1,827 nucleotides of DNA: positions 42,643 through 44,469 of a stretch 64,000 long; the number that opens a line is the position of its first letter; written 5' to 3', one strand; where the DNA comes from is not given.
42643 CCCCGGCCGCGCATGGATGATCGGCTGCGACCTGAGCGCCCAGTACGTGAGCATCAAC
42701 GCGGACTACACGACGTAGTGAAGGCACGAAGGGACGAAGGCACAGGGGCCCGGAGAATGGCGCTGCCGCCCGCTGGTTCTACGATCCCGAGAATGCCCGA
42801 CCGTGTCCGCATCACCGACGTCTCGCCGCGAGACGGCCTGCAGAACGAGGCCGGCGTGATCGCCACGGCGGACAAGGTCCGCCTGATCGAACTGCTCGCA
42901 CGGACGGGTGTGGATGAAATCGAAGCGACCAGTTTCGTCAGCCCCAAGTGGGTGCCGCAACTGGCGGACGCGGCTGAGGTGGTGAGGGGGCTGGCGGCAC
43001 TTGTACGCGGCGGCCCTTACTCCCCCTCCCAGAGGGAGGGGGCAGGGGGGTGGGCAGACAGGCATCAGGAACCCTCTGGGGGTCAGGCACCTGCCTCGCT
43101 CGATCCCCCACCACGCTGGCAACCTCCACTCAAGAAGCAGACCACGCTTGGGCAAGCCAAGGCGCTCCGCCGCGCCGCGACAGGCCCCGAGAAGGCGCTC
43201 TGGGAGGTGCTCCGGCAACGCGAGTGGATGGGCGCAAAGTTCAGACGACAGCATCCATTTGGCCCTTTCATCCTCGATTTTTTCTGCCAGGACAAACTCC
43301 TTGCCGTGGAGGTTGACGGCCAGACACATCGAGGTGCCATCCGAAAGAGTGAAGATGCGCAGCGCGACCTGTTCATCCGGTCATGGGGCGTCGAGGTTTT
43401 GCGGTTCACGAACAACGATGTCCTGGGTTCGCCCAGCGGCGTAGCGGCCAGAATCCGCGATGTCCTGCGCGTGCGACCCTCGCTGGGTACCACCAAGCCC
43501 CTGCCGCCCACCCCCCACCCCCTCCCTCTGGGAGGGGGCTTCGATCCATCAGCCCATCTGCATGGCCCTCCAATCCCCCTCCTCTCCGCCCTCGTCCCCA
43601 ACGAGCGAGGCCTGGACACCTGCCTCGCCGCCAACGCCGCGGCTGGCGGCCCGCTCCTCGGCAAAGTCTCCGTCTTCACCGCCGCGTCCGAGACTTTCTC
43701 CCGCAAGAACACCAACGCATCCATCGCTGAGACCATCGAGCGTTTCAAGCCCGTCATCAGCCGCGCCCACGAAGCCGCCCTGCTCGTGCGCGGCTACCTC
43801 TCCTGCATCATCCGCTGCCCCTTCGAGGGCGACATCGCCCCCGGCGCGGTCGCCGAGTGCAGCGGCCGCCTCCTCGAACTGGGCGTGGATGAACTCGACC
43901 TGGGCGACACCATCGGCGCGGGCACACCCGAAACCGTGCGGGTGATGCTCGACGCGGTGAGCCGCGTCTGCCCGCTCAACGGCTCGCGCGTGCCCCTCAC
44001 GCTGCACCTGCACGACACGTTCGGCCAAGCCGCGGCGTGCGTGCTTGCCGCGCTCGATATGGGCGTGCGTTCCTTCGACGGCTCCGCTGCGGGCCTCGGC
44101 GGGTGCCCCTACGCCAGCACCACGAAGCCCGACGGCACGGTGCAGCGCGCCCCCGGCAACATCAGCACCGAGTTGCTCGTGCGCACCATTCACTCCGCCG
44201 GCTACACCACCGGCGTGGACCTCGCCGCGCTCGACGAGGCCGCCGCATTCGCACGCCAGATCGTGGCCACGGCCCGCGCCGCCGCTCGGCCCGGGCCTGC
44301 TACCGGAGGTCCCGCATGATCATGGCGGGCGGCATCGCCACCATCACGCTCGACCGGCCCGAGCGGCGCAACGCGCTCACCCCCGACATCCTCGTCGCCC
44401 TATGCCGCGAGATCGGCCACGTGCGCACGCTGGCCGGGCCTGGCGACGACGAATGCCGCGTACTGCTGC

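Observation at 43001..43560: DUF559 endonuclease cassette with terminal inverted repeats inserted in-frame inside the HMG-CoA lyase gene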

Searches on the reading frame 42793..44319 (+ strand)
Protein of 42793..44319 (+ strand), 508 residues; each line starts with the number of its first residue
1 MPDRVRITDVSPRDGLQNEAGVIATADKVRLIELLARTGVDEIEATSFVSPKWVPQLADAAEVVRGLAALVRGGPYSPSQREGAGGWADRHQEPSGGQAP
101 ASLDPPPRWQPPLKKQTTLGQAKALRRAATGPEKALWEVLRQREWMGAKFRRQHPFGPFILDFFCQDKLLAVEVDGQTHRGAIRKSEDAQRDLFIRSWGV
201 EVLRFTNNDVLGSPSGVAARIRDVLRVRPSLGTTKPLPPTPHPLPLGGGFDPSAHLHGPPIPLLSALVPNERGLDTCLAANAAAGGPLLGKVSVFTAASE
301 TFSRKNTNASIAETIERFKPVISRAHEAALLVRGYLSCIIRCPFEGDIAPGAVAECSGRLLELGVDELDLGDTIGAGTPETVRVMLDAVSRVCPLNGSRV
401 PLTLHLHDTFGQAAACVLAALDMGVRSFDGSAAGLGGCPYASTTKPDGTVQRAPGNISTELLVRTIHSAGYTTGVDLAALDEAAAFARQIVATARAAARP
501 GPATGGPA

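Call 7: search_protein_families(library=pfam, proteins=[window:42793-44319:+], max_evalue=0.01)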
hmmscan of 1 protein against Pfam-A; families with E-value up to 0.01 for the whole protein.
window:42793-44319:+ (508 aa): 3 families
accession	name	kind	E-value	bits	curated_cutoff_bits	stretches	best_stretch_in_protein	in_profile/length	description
PF00682.25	HMGL-like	-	2.9e-36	125.6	29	2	290-485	87-258/260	HMGL-like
PF04480.18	DUF559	-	7.2e-28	97.1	20.6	1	120-225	5-108/109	Protein of unknown function (DUF559)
PF18741.7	MTES_1575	-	1e-05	26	38.2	1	138-224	7-95/96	REase_MTES_1575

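Call 10: search_solved_structures(query=window:42793-44319:+, show_alignments=2, max_evalue=0.00001)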
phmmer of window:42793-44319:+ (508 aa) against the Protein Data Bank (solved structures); distinct sequences matched with E-value up to 0.00001: 11.
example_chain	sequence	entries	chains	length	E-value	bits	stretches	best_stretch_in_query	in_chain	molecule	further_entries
2cw6_A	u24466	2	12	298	3.2e-67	230.8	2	266-491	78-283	Hydroxymethylglutaryl-CoA lyase, mitochondrial | Hydroxymethylglutaryl-CoA lyase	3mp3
3mp4_A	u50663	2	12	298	2e-66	228.2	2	266-491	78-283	Hydroxymethylglutaryl-CoA lyase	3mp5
1ydn_A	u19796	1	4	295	1.1e-65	225.7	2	265-490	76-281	HYDROXYMETHYLGLUTARYL-COA LYASE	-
2ftp_A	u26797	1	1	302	1.5e-61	212.1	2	264-485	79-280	hydroxymethylglutaryl-CoA lyase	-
1ydo_A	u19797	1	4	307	7.9e-57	196.5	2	265-484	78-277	HMG-CoA Lyase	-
6nds_A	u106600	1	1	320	1e-32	117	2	267-482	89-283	3-hydroxy-3-methylglutaryl-CoA lyase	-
3hrl_A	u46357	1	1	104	6.6e-14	54.9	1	130-226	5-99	Endonuclease-Like Protein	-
3rmj_A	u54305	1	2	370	1.2e-08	37.6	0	319-437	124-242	2-isopropylmalate synthase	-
2nx9_A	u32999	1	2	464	3.5e-07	32.7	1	357-490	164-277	Oxaloacetate decarboxylase 2, subunit alpha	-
3a9i_A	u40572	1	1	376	1.2e-06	31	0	363-436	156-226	Homocitrate synthase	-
2ztj_A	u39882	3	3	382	1.2e-06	31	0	363-436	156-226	Homocitrate synthase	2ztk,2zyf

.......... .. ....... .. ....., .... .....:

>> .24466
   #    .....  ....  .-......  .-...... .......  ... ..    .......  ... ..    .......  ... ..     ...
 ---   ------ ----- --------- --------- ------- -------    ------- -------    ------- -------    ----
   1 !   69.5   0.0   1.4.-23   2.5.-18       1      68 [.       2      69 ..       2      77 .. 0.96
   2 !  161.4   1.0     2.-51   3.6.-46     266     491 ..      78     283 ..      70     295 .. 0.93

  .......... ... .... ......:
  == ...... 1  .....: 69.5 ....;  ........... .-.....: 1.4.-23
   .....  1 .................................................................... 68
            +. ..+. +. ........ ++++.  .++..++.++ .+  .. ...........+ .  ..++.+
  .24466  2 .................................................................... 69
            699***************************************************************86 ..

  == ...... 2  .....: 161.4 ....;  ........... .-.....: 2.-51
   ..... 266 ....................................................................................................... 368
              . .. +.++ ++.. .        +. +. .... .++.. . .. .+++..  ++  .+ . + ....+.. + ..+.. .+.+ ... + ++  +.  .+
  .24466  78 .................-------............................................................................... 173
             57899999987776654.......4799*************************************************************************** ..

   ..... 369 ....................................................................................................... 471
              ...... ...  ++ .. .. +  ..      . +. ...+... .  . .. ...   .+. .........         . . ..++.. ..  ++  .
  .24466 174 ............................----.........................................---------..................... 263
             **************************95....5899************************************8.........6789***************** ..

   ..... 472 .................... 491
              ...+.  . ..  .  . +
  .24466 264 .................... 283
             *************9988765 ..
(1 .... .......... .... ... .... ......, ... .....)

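Call 13: find_homologous_proteins(query=window:42793-44319:+, max_evalue=1e-20)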
Query window:42793-44319:+ (508 aa): 7996 proteins with E <= 1e-20 among 8000 candidates; the best 120 are listed.
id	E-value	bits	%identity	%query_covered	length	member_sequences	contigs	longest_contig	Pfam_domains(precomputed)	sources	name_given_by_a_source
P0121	0.0e+0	1140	100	100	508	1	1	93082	PF04480.19,PF00682.26,PF18741.8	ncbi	ncbi:MAG: DUF559 domain-containing protein [Phycisphaerales bacterium]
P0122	6.8e-175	601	60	97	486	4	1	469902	PF04480.19,PF00682.26,PF18741.8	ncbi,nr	ncbi:MAG: DUF559 domain-containing protein [Phycisphaerales bacterium]|nr:DUF559 domain-containing p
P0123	8.1e-173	594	60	96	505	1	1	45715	PF04480.19,PF00682.26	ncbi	-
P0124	1.6e-170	587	60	98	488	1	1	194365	PF04480.19,PF00682.26,PF18741.8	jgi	-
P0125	1.0e-164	567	87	45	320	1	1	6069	PF00682.26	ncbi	-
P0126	1.2e-161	557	57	97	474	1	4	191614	PF04480.19,PF00682.26,PF18741.8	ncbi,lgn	-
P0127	1.2e-161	557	57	99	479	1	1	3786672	PF04480.19,PF00682.26,PF18741.8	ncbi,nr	ncbi:MAG: DUF559 domain-containing protein [Phycisphaeraceae bacterium]|nr:DUF559 domain-containing 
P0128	1.3e-161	557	58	100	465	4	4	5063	PF04480.19,PF00682.26,PF18741.8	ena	-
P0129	1.3e-161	557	56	98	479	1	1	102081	PF04480.19,PF00682.26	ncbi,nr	ncbi:MAG: DUF559 domain-containing protein [Planctomycetes bacterium]|nr:DUF559 domain-containing pr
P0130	4.9e-153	529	55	98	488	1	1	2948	PF04480.19,PF00682.26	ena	-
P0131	1.4e-152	527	55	100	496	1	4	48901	PF04480.19,PF00682.26,PF18741.8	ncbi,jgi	-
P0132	1.1e-150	521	54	99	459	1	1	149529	PF04480.19,PF00682.26,PF18741.8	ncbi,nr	ncbi:MAG: DUF559 domain-containing protein [Phycisphaeraceae bacterium]|nr:DUF559 domain-containing 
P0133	8.8e-150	518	55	97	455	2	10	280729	PF04480.19,PF00682.26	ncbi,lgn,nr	ncbi:MAG: hypothetical protein HBSAPP03_09120 [Phycisphaerae bacterium]|nr:MAG: hypothetical protein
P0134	9.0e-150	518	54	97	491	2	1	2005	PF04480.19,PF00682.26,PF18741.8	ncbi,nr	ncbi:MAG TPA: DUF559 domain-containing protein [Phycisphaerales bacterium]|nr:DUF559 domain-containi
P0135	1.2e-149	518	54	98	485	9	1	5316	PF04480.19,PF00682.26,PF18741.8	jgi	-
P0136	2.0e-149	517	55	99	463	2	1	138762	PF04480.19,PF00682.26,PF18741.8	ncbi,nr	ncbi:MAG: DUF559 domain-containing protein [Phycisphaeraceae bacterium]|nr:DUF559 domain-containing 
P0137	5.5e-148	512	54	98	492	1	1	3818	PF04480.19,PF00682.26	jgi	jgi:hydroxymethylglutaryl-CoA lyase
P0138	1.2e-147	511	53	98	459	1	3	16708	PF04480.19,PF00682.26,PF18741.8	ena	-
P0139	1.8e-147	510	53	100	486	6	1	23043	PF04480.19,PF00682.26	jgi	-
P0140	3.7e-147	509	81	46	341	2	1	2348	PF00682.26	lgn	-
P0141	9.6e-147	508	53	98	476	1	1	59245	PF04480.19,PF00682.26,PF18741.8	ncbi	-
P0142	1.4e-144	501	54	100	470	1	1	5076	PF04480.19,PF00682.26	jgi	-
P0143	2.5e-144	500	53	97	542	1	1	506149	PF04480.19,PF00682.26,PF18741.8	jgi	jgi:hydroxymethylglutaryl-CoA lyase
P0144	3.4e-144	500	55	96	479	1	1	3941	PF04480.19,PF00682.26,PF18741.8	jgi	jgi:hydroxymethylglutaryl-CoA lyase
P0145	7.1e-143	495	55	92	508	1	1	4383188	PF04480.19,PF00682.26,PF18741.8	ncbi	ncbi:MAG: DUF559 domain-containing protein [Phycisphaerales bacterium]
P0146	5.4e-142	492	53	97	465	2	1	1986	PF04480.19,PF00682.26,PF18741.8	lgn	-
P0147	1.7e-139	484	78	46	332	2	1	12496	PF00682.26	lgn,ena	-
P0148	3.7e-139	483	76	46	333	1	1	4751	PF00682.26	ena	-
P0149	1.5e-138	481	54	98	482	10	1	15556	PF04480.19,PF00682.26,PF18741.8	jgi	-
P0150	3.1e-138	480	51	98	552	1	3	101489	PF04480.19,PF00682.26,PF18741.8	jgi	jgi:isopropylmalate/homocitrate/citramalate synthase/very-short-patch-repair endonuclease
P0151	7.9e-136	472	58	79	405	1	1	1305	PF04480.19,PF00682.26,PF18741.8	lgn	-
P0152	9.6e-135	468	50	97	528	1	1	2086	PF04480.19,PF00682.26,PF18741.8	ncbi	-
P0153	2.5e-133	464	51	97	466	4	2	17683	PF04480.19,PF00682.26,PF18741.8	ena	-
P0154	4.7e-131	456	50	98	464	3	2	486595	PF04480.19,PF00682.26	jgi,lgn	-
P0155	3.2e-130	454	61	72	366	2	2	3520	PF04480.19,PF00682.26,PF18741.8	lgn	-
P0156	4.6e-130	453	50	98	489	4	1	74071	PF04480.19,PF00682.26,PF18741.8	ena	-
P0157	1.0e-128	449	69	47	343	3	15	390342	PF00682.26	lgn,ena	-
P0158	1.8e-127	445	68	48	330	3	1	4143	PF00682.26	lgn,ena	-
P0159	4.1e-127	443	55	98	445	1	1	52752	PF04480.19,PF00682.26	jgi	jgi:hydroxymethylglutaryl-CoA lyase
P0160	2.4e-124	434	52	97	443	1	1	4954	PF04480.19,PF00682.26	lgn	-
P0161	2.6e-124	434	52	98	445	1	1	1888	PF04480.19,PF00682.26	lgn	-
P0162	2.9e-124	434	70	49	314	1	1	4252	PF00682.26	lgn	-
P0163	4.5e-124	433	61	59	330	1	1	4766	PF00682.26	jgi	jgi:hydroxymethylglutaryl-CoA lyase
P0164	2.6e-122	427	67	48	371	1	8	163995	PF00682.26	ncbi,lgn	-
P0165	3.8e-122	427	70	45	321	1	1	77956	PF00682.26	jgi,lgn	-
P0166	6.5e-122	426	63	50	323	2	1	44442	PF00682.26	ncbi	ncbi:MAG: hydroxymethylglutaryl-CoA lyase [Phycisphaerales bacterium]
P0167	6.5e-121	423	51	98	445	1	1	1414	PF04480.19,PF00682.26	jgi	jgi:hydroxymethylglutaryl-CoA lyase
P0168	7.0e-121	423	69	46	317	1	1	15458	PF00682.26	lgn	-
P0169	1.7e-120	421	50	98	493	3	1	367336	PF04480.19,PF00682.26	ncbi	-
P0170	3.2e-120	421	64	52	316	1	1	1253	PF00682.26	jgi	jgi:hydroxymethylglutaryl-CoA lyase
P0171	6.7e-120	420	68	45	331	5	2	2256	PF00682.26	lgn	-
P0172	1.7e-119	418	65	49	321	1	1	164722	PF00682.26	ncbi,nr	ncbi:MAG: hydroxymethylglutaryl-CoA lyase [Phycisphaerae bacterium]|nr:hydroxymethylglutaryl-CoA lya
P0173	6.0e-119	416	68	45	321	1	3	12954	PF00682.26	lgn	-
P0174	6.1e-119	416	64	48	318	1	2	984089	PF00682.26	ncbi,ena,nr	ncbi:MAG: hydroxymethylglutaryl-CoA lyase [Phycisphaerales bacterium]|nr:hydroxymethylglutaryl-CoA l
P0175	1.2e-118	415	57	77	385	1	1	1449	PF04480.19,PF00682.26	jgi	jgi:hydroxymethylglutaryl-CoA lyase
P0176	1.5e-118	415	68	47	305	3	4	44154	PF00682.26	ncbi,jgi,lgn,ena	-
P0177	2.0e-118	415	66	47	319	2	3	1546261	PF00682.26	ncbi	ncbi:MAG: hydroxymethylglutaryl-CoA lyase [Phycisphaerales bacterium]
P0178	2.3e-118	414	67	46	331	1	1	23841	PF00682.26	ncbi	-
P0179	2.4e-118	414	49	98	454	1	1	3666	PF04480.19,PF00682.26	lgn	-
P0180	2.5e-118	414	68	47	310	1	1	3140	PF00682.26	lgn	-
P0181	5.8e-118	413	64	49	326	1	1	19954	PF00682.26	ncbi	-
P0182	6.7e-118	413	69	46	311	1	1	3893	PF00682.26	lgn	-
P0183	9.4e-118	412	65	48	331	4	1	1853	PF00682.26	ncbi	-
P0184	1.7e-117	412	48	98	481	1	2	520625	PF04480.19,PF00682.26,PF18741.8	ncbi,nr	ncbi:MAG: DUF559 domain-containing protein [Phycisphaeraceae bacterium]|nr:DUF559 domain-containing 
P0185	2.2e-117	411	66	47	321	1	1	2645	PF00682.26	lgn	-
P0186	2.3e-117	411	69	47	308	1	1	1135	PF00682.26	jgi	jgi:hydroxymethylglutaryl-CoA lyase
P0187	4.0e-117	410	66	47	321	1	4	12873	PF00682.26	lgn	-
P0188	4.8e-117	410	68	45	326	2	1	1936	PF00682.26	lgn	-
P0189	5.2e-117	410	55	63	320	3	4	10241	PF00682.26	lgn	-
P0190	5.5e-117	410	68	46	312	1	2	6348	PF00682.26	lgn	-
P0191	1.4e-116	409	65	45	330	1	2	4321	PF00682.26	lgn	-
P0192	2.4e-116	408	66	46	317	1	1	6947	PF00682.26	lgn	-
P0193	3.8e-116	407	67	46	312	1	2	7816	PF00682.26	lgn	-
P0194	6.3e-116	406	62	48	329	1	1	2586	PF00682.26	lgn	-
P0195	8.8e-116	406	65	48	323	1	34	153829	PF00682.26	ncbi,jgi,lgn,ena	jgi:hydroxymethylglutaryl-CoA lyase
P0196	9.6e-116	406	68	46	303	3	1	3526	PF00682.26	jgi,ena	-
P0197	1.4e-115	405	65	45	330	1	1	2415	PF00682.26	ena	-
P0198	1.6e-115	405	65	49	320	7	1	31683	PF00682.26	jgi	jgi:hydroxymethylglutaryl-CoA lyase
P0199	2.1e-115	405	67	46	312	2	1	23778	PF00682.26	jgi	-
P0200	2.1e-115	405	46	98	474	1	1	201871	PF04480.19,PF00682.26,PF18741.8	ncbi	-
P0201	2.3e-115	405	67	47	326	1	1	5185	PF00682.26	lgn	-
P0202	3.7e-115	404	60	52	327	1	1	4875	PF00682.26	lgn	-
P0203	5.8e-115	403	49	98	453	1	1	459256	PF04480.19,PF00682.26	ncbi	-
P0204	1.0e-114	402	64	45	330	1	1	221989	PF00682.26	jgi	jgi:hydroxymethylglutaryl-CoA lyase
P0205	1.0e-114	402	68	42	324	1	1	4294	PF00682.26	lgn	-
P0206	1.1e-114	402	68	44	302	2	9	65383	PF00682.26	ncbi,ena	-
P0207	2.2e-114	401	65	47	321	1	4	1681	PF00682.26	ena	-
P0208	3.5e-114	401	64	46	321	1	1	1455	PF00682.26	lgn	-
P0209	5.1e-114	400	66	47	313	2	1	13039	PF00682.26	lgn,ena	-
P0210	5.7e-114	400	62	43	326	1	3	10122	PF00682.26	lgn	-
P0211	8.3e-114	399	63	49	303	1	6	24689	PF00682.26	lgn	-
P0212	8.6e-114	399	48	97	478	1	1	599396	PF04480.19,PF00682.26,PF18741.8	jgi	jgi:hydroxymethylglutaryl-CoA lyase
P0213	9.3e-114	399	65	46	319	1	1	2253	PF00682.26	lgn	-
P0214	1.1e-113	399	64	46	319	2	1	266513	PF00682.26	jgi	jgi:hydroxymethylglutaryl-CoA lyase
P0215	1.1e-113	399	65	45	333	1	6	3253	PF00682.26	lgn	-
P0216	1.3e-113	399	65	47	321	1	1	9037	PF00682.26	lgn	-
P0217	1.8e-113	398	63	48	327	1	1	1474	PF00682.26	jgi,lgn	-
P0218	2.2e-113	398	62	48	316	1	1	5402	PF00682.26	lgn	-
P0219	3.1e-113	398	46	97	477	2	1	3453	PF04480.19,PF00682.26,PF18741.8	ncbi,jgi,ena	jgi:hydroxymethylglutaryl-CoA lyase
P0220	3.4e-113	397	65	47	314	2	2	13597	PF00682.26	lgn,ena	-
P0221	4.1e-113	397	62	50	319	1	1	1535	PF00682.26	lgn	-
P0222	4.1e-113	397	64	47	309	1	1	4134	PF00682.26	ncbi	-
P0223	4.8e-113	397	66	47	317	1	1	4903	PF00682.26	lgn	-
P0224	5.3e-113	397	65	47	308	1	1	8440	PF00682.26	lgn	-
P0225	8.0e-113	396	61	47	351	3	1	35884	PF00682.26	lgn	-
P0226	8.9e-113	396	64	46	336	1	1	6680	PF00682.26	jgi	jgi:hydroxymethylglutaryl-CoA lyase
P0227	1.2e-112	396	61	47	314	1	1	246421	PF00682.26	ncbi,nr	ncbi:MAG: hydroxymethylglutaryl-CoA lyase [Phycisphaeraceae bacterium]|nr:hydroxymethylglutaryl-CoA 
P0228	1.4e-112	395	63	47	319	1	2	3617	PF00682.26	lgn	-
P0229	2.0e-112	395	65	46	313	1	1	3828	PF00682.26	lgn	-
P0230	2.4e-112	395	58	54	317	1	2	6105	PF00682.26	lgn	-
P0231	2.6e-112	394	67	44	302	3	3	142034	PF00682.26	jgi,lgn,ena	jgi:hydroxymethylglutaryl-CoA lyase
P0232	4.2e-112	394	58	58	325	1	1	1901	PF00682.26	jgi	jgi:hydroxymethylglutaryl-CoA lyase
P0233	4.4e-112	394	65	46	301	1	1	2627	PF00682.26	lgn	-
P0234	4.6e-112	394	65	46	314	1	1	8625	PF00682.26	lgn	-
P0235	5.8e-112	393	47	98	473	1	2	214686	PF04480.19,PF00682.26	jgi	-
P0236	6.9e-112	393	66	46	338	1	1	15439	PF00682.26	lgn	-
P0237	7.5e-112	393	65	46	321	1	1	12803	PF00682.26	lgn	-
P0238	7.6e-112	393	63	46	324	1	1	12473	PF00682.26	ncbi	-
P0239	8.1e-112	393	65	49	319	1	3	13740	PF00682.26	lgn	-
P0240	9.6e-112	393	62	47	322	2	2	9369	PF00682.26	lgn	-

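Call 23: find_encoding_contigs(protein=P0125, flank=3000, max_places=2)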
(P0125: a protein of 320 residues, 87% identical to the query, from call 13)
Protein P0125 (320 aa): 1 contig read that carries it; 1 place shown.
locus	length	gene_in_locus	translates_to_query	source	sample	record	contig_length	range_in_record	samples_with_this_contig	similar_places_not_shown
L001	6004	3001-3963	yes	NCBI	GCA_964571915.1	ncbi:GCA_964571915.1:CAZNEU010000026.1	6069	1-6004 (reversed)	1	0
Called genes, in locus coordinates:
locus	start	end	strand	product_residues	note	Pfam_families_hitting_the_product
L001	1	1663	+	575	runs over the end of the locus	?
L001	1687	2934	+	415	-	PF01960:ArgJ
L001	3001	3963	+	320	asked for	PF00682:HMGL-like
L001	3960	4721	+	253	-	PF00378:ECH_1, PF16113:ECH_2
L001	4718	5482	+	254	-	PF00378:ECH_1, PF16113:ECH_2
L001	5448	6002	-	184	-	?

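Call 24: find_encoding_contigs(protein=P0129, flank=10000, max_places=2)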
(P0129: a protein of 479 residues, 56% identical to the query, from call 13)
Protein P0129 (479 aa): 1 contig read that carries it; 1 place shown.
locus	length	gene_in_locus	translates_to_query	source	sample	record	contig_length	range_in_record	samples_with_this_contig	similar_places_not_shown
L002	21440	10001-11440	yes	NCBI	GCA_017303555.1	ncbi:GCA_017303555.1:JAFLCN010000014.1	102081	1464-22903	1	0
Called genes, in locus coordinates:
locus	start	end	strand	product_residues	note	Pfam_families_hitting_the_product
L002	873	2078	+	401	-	-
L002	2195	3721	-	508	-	-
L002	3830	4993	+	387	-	PF00266:Aminotran_5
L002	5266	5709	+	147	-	PF01797:Y1_Tnp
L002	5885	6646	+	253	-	-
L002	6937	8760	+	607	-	PF01039:Carboxyl_trans, PF03255:ACCA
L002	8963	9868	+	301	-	PF20597:pAdhesive_15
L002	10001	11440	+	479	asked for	PF00682:HMGL-like (weak), PF04480:DUF559, PF00682:HMGL-like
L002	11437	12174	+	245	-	PF00378:ECH_1, PF16113:ECH_2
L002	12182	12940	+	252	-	PF00378:ECH_1, PF16113:ECH_2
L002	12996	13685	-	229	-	-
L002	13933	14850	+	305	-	PF00378:ECH_1, PF16113:ECH_2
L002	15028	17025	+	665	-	PF02771:Acyl-CoA_dh_N, PF02770:Acyl-CoA_dh_M, PF00441:Acyl-CoA_dh_1, PF08028:Acyl-CoA_dh_2, PF22924:ACOX_C_alpha1 (weak), PF21343:ACAD9-ACADV_C (faint)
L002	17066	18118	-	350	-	PF12697:Abhydrolase_6, PF01738:DLH (faint)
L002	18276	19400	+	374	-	PF00676:E1_dh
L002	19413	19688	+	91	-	PF04365:BrnT_toxin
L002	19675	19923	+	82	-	-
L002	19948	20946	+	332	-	PF02779:Transket_pyr, PF02780:Transketolase_C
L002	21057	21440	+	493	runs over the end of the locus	PF00364:Biotin_lipoyl, PF02817:E3_binding, PF00198:2-oxoacid_dh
